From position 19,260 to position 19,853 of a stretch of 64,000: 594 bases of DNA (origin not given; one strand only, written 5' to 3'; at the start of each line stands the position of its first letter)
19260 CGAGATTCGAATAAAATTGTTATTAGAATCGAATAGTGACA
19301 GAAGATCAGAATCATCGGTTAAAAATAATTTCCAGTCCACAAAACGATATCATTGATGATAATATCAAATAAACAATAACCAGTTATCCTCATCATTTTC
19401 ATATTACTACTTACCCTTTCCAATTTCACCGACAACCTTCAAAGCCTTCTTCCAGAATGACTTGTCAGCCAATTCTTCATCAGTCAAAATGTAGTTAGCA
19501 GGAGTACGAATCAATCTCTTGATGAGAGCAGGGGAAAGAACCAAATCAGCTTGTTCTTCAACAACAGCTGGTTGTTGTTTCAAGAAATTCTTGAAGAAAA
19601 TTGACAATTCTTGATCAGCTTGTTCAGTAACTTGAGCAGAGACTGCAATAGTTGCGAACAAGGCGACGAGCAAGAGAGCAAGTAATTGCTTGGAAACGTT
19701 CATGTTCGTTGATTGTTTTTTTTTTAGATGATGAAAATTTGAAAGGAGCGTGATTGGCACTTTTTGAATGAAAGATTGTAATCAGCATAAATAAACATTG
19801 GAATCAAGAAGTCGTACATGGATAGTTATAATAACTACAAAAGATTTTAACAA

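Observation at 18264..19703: Secreted cationic Lys/Trp-rich tandem-repeat protein resembling a multi-peptide precursor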

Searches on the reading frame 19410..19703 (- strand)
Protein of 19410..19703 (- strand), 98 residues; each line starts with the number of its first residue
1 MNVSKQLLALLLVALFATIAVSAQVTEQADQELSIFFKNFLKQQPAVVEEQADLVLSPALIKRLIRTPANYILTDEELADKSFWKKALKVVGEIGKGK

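Call 29: find_encoding_contigs(protein=window:19410-19703:-, flank=3000, max_places=4)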
Protein seq(98 aa) (98 aa): 1 contig read that carries it; 1 place shown.
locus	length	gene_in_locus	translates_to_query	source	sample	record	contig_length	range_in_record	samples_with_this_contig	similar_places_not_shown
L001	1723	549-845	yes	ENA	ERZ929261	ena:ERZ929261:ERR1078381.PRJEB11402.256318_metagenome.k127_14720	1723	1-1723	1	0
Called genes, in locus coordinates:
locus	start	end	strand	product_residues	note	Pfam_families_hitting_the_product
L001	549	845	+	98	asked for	-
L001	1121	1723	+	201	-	?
